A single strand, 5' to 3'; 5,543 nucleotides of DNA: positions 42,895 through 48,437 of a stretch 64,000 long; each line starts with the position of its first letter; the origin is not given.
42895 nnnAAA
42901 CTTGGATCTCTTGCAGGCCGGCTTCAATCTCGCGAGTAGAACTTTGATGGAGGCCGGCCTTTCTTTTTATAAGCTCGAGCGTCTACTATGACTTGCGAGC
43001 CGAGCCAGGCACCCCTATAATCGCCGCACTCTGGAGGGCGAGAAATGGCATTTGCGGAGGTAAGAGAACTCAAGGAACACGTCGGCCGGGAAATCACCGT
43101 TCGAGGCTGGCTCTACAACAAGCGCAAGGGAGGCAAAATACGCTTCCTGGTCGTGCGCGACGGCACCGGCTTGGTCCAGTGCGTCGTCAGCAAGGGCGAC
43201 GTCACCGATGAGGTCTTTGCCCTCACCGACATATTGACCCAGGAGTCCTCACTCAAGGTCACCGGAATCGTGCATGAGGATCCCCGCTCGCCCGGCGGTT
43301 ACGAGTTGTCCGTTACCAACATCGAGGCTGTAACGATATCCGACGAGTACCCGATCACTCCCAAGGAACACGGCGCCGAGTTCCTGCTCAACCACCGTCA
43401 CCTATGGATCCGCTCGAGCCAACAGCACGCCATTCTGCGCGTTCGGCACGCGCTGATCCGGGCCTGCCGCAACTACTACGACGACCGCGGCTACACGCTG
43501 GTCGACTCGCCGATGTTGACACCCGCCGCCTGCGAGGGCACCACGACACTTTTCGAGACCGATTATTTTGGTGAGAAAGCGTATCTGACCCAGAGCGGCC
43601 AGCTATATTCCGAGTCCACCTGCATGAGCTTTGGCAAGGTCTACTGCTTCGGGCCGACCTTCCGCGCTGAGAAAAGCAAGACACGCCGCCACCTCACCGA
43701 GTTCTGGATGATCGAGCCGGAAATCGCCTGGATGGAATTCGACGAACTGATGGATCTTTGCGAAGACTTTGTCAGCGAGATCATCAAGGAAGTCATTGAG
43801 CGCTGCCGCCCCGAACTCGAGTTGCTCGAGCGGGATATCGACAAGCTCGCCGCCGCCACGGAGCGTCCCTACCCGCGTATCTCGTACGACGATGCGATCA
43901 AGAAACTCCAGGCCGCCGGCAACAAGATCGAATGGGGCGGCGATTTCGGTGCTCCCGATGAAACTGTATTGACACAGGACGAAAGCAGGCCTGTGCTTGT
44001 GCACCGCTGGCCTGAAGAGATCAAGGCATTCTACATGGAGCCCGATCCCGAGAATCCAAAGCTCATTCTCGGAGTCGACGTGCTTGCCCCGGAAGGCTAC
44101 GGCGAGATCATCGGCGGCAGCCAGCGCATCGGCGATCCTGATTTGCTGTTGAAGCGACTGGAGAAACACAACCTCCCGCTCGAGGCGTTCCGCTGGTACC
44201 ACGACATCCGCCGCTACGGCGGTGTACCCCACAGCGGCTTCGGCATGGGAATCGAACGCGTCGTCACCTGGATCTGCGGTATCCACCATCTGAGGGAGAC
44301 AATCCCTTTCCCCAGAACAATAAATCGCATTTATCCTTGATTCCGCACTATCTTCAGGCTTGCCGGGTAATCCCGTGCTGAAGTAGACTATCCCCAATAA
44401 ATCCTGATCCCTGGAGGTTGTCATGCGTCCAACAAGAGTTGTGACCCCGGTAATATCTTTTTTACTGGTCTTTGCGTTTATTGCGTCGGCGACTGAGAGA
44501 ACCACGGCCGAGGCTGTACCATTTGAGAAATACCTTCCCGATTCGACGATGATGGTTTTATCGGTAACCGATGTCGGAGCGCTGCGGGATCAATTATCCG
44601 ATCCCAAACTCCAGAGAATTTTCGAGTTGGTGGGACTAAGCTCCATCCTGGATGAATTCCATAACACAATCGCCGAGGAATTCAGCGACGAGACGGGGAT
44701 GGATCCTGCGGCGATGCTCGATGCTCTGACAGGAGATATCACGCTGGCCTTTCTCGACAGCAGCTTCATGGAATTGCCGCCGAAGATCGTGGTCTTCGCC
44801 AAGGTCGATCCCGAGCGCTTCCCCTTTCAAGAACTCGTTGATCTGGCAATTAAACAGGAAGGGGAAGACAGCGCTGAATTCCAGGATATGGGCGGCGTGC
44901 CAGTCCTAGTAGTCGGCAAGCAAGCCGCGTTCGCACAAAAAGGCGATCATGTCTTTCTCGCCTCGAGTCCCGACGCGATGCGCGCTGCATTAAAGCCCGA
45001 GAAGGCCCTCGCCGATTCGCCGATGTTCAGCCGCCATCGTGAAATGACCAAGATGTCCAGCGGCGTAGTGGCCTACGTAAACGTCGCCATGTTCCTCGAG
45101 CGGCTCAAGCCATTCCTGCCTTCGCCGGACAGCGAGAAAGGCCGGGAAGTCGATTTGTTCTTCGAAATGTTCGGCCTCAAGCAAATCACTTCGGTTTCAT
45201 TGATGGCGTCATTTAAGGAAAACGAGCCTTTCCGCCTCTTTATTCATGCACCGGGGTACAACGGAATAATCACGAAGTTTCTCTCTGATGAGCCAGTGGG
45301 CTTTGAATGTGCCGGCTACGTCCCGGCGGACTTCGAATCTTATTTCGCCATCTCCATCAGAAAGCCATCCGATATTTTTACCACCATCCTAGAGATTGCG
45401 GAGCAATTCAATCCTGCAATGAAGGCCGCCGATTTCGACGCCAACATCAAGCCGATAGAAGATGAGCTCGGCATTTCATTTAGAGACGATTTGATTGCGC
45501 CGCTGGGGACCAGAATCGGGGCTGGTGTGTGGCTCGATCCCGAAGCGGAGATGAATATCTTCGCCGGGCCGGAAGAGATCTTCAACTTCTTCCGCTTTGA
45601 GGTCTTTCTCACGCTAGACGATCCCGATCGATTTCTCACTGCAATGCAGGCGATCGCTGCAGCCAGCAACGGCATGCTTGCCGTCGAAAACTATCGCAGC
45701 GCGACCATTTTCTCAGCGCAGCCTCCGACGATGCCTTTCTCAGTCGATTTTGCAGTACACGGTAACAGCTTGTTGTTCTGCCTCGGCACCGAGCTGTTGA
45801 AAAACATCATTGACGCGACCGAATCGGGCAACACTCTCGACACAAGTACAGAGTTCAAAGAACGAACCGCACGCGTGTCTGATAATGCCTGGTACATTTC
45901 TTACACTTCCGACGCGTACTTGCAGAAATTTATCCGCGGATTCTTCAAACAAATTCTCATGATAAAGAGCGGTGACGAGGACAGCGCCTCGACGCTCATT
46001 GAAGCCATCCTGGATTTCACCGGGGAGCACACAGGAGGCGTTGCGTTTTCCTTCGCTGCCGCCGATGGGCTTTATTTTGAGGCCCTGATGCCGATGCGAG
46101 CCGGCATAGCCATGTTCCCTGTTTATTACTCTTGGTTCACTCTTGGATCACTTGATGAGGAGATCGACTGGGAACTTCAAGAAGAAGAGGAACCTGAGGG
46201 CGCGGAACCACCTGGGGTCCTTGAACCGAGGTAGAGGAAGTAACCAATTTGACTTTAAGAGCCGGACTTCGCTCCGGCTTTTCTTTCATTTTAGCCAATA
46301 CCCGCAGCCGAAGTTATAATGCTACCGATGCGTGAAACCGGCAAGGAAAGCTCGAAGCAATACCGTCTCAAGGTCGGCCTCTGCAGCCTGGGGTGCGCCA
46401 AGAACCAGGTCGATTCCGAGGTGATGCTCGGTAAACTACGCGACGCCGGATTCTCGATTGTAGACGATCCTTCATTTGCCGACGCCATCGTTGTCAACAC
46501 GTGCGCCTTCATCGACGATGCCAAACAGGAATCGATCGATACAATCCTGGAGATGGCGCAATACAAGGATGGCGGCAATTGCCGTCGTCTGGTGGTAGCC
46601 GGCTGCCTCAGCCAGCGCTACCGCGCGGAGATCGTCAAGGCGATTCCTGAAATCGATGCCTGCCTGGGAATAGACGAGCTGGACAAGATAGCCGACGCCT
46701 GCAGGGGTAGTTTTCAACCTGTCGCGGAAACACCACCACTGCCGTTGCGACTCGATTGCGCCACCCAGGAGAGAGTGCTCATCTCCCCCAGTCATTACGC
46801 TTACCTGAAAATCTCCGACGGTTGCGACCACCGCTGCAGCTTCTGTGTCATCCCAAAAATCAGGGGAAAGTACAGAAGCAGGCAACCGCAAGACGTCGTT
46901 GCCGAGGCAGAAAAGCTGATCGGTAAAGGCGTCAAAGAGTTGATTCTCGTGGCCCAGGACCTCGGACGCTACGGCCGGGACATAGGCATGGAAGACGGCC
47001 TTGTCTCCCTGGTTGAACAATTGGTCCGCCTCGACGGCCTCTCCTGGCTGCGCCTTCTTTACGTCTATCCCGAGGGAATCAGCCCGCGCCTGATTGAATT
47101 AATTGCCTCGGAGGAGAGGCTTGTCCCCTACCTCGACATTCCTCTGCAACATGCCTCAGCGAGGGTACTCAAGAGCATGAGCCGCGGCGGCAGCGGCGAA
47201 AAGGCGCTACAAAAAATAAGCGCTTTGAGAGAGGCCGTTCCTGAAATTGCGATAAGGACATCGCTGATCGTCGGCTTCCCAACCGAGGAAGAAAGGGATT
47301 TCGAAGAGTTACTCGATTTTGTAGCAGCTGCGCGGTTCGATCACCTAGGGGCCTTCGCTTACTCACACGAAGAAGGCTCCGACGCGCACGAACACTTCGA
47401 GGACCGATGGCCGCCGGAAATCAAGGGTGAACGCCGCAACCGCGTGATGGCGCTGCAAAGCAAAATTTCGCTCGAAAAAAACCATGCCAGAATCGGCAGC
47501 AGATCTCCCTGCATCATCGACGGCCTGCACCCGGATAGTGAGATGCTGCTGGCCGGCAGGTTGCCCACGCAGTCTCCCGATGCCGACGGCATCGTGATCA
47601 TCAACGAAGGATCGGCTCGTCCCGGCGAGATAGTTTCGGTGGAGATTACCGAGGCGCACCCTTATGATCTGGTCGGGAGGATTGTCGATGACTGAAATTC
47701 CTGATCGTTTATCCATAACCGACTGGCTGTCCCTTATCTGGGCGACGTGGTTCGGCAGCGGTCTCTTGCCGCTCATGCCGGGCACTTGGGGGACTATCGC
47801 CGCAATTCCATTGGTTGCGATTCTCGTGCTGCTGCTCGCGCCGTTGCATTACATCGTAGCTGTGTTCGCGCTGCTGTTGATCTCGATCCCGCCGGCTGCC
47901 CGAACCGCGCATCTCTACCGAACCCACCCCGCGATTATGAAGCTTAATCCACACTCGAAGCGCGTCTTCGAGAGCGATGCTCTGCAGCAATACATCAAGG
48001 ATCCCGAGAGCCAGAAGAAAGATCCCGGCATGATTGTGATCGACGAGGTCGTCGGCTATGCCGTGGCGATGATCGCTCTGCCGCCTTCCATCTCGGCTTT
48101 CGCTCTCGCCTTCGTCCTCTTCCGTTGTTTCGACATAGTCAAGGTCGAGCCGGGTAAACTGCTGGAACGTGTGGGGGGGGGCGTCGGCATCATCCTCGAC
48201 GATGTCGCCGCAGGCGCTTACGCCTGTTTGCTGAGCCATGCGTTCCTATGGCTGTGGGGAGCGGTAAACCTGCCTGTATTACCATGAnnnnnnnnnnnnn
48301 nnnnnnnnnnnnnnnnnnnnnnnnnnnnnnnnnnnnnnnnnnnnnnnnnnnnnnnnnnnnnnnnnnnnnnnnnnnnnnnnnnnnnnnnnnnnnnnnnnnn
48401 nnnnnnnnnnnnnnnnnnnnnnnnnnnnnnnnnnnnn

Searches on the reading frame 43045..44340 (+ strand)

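Call 97: search_protein_families(library=pfam, proteins=[window:43045-44340:+], max_evalue=0.00001)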
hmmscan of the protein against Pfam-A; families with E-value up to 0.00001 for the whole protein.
window:43045-44340:+ (431 aa): 2 families
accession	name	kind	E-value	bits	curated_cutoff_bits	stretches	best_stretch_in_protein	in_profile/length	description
PF00152.25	tRNA-synt_2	-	1.1e-70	238.6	25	1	112-425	3-307/308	tRNA synthetases class II (D, K and N)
PF01336.31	tRNA_anti-codon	-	1e-16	61.1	27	1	17-94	1-73/75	OB-fold nucleic acid binding domain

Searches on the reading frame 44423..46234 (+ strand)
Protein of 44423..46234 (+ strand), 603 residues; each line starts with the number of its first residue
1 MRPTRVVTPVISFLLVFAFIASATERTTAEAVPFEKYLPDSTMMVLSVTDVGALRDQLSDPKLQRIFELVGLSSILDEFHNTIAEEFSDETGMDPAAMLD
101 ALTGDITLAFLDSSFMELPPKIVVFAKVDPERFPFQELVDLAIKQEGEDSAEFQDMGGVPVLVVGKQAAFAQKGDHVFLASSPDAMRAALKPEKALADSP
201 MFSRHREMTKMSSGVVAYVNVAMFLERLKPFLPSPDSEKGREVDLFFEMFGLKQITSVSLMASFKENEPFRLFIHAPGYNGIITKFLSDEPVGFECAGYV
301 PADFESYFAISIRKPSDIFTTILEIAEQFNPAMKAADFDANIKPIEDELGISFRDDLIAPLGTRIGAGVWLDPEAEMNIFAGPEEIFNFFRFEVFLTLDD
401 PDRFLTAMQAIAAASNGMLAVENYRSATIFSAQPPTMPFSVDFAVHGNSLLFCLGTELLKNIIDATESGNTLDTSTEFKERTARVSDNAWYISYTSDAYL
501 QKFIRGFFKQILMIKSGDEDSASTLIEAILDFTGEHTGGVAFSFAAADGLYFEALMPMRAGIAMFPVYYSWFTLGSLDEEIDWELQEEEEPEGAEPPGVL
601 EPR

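Call 97: search_protein_families(library=pfam, proteins=[window:44423-46234:+], max_evalue=0.00001)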
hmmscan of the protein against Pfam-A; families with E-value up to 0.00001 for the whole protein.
window:44423-46234:+ (603 aa): 1 family
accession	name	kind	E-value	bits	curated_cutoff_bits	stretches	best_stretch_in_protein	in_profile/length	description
PF11832.13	DUF3352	-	4.9e-08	32.5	26.8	0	32-223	35-235/536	Protein of unknown function (DUF3352)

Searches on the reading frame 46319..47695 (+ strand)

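Call 97: search_protein_families(library=pfam, proteins=[window:46319-47695:+], max_evalue=0.00001)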
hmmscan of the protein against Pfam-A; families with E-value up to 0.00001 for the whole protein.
window:46319-47695:+ (458 aa): 3 families
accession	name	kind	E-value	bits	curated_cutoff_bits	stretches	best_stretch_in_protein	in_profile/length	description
PF00919.26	UPF0004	-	1.6e-27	95.8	27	1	18-117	1-98/98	Uncharacterized protein family UPF0004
PF04055.27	Radical_SAM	-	6.9e-23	82.1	29.5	1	164-335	2-166/166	Radical SAM superfamily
PF18693.7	TRAM_2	-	1.5e-14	54.4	27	1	392-456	1-63/63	TRAM domain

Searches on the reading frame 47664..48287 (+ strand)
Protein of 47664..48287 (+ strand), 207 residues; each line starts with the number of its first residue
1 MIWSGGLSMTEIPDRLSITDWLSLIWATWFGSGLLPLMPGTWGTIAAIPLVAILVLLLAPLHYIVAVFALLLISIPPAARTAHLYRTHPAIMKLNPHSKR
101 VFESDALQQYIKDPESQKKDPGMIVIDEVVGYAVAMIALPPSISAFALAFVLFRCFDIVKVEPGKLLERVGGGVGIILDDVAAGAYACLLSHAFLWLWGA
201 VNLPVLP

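Call 98: search_protein_families(library=pfam, proteins=[window:47664-48287:+], max_evalue=0.00001)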
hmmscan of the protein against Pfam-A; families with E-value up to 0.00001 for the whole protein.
window:47664-48287:+ (207 aa): 1 family
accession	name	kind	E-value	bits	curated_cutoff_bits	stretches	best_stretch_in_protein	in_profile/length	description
PF04608.18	PgpA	-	1.1e-33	116.6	28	2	105-193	54-139/141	Phosphatidylglycerophosphatase A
